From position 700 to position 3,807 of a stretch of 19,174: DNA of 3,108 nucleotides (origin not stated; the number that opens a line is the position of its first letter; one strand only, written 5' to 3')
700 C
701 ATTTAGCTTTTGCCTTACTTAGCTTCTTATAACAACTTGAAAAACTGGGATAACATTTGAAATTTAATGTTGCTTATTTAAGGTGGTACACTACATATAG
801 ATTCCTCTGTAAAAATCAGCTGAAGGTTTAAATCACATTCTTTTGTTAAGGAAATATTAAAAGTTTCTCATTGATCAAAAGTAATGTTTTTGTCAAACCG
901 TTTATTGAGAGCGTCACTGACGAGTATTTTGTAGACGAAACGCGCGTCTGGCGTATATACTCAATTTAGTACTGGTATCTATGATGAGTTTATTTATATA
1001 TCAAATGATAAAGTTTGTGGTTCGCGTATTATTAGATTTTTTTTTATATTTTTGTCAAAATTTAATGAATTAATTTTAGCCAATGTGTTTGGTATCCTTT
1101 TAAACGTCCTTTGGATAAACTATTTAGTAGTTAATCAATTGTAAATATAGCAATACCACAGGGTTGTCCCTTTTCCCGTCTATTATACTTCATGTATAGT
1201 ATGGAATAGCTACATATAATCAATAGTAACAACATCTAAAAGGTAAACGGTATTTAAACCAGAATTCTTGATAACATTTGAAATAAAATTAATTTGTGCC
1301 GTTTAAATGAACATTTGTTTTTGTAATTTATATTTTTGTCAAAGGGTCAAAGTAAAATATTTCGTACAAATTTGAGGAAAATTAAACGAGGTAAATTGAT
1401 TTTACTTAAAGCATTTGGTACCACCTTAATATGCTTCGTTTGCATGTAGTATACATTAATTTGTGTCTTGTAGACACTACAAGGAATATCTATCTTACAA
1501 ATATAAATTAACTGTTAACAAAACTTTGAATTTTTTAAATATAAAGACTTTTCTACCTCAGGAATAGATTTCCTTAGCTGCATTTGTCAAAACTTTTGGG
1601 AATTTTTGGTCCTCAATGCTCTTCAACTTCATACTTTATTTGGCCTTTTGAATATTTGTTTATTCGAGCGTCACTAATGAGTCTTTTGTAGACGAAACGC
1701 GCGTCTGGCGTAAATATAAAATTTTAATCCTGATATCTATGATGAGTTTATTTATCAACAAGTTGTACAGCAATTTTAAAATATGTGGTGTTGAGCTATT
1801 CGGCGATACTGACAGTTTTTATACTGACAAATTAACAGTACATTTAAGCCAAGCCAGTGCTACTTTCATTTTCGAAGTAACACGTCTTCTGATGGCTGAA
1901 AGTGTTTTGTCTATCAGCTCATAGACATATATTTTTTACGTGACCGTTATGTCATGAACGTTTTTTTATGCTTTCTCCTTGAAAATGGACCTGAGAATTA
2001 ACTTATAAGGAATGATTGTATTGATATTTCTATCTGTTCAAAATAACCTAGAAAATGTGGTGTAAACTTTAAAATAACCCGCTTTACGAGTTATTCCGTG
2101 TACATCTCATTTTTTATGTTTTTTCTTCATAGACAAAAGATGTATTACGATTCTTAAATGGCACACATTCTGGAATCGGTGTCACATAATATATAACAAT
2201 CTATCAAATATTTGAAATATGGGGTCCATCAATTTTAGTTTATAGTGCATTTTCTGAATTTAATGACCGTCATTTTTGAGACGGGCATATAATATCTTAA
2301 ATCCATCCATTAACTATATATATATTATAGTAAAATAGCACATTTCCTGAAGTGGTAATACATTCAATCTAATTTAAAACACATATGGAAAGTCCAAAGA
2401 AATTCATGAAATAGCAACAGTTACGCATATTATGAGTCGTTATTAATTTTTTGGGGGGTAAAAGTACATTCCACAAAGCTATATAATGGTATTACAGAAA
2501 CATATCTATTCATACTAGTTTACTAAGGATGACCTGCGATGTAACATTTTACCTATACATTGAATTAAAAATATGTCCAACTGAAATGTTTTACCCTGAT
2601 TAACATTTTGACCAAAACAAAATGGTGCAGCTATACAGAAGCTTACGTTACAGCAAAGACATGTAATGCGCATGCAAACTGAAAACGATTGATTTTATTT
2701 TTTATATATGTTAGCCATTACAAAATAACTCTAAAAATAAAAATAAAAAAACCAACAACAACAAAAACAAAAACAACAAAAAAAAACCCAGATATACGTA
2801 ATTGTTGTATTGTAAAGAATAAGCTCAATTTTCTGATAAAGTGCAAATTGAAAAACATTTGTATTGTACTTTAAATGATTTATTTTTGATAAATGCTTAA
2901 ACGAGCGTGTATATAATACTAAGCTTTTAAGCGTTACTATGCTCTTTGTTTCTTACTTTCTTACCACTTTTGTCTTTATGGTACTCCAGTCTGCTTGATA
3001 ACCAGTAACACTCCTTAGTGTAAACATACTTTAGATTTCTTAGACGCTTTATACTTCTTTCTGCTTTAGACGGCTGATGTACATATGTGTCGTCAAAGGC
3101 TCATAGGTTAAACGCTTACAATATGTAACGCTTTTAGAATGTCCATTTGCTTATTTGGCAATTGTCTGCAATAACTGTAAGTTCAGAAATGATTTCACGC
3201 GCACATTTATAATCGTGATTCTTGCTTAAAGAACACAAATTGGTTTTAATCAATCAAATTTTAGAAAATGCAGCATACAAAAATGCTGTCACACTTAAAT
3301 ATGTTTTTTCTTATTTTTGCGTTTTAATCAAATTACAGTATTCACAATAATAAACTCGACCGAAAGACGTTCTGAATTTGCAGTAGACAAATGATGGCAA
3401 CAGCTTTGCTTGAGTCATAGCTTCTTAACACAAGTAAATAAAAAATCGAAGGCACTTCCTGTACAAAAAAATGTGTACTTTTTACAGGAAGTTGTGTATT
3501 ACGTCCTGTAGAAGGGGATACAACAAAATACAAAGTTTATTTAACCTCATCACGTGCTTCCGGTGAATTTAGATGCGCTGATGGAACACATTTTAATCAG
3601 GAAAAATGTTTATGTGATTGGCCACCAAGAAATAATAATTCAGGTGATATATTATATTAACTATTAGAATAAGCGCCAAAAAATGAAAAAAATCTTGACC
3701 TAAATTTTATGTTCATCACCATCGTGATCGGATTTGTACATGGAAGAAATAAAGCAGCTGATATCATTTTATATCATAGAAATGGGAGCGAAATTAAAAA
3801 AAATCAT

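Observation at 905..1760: Type-I hammerhead ribozyme motifs with a minimal helix III and a palindromic loop inside short non-coding repeats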

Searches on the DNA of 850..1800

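Call 3: search_rna_families(source=window, start=850, end=1800, threshold=evalue, max_evalue=10, show_alignments=6)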
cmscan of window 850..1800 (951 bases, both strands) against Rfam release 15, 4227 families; matches with E-value up to 10: 6.
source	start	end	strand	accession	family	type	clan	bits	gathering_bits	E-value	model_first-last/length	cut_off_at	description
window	911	954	+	RF00163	Hammerhead_1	Gene; ribozyme;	CL00010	30.4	34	2.6e-05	1-45/45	no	Hammerhead ribozyme (type I)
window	1668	1711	+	RF00163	Hammerhead_1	Gene; ribozyme;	CL00010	24.9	34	0.0017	1-45/45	no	Hammerhead ribozyme (type I)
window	978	1038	+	RF00270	SNORD61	Gene; snRNA; snoRNA; CD-box;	CL00067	18.6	43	8.3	1-72/72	no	Small nucleolar RNA SNORD61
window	1064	1188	-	RF02779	PepN_thermometer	Cis-reg; thermoregulator;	-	15.2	83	8.9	1-136/136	no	PepN 5' UTR thermometer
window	1121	1147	+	RF01910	mir-511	Gene; miRNA;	CL00140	14.8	80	9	28-54/81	no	mir-511 microRNA precursor family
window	1545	1627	+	RF00637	mir-276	Gene; miRNA;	-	13.2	62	5.7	1-90/90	no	mir-276 microRNA precursor family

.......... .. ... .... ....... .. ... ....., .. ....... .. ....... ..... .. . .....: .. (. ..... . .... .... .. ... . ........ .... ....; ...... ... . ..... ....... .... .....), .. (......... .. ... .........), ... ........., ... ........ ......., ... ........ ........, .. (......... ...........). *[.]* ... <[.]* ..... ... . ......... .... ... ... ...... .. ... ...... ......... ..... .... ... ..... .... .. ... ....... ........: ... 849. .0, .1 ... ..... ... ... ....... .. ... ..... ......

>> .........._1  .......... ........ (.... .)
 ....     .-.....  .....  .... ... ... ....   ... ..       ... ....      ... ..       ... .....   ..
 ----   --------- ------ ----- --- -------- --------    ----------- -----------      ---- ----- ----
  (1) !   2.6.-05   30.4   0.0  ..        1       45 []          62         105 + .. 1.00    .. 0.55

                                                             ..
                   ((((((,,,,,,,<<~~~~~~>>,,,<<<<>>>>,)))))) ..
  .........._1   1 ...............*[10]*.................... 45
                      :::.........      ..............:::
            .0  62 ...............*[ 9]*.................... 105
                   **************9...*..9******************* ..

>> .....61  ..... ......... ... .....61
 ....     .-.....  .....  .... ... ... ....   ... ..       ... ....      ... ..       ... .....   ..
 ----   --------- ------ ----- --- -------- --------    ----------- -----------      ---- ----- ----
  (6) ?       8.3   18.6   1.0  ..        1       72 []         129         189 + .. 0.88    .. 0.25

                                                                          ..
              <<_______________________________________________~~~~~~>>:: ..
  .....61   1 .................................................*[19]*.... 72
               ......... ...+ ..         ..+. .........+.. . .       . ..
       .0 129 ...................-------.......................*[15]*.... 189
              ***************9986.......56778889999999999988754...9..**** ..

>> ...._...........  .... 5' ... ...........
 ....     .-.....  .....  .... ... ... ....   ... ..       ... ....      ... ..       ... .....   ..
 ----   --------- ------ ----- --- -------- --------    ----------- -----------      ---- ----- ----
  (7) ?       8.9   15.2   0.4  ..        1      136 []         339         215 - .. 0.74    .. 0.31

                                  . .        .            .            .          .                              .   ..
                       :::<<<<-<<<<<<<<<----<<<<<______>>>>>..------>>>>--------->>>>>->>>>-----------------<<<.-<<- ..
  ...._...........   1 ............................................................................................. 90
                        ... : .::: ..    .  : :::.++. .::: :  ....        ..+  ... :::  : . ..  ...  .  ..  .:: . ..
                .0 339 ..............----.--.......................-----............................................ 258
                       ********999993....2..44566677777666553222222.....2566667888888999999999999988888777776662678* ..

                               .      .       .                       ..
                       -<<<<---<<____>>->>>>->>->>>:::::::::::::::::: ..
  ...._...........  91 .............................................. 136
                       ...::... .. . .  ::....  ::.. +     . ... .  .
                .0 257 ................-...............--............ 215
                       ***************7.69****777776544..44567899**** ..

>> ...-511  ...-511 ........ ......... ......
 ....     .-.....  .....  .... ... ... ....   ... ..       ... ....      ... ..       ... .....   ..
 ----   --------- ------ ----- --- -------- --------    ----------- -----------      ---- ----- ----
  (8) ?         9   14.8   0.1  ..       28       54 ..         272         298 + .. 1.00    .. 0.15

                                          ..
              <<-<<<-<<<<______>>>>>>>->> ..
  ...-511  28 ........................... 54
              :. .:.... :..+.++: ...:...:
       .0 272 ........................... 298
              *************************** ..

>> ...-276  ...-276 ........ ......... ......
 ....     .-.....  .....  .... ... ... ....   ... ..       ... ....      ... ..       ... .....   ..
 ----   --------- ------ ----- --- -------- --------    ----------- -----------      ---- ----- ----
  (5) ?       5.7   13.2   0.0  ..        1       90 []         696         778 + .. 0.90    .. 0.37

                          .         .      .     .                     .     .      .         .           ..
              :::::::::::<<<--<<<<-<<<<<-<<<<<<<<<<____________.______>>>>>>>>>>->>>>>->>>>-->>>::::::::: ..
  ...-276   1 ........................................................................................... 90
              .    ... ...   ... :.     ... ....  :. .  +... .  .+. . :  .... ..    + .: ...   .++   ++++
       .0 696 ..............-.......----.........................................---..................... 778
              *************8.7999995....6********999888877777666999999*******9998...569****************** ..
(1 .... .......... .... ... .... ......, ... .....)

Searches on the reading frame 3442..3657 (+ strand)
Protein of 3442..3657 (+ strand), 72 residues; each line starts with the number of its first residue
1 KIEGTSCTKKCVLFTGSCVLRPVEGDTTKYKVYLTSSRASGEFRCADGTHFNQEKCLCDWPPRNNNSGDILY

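Call 53: search_protein_families(library=pfam, proteins=[window:3442-3657:+], max_evalue=1)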
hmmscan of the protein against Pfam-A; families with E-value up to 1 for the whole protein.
window:3442-3657:+ (72 aa): 2 families
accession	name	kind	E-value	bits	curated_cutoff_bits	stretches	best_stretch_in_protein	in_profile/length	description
PF01607.29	CBM_14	-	0.00043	20.8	22.1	1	38-62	24-48/53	Chitin binding Peritrophin-A domain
PF04900.18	Fcf1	-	0.065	14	21.4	1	9-60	5-57/99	Fcf1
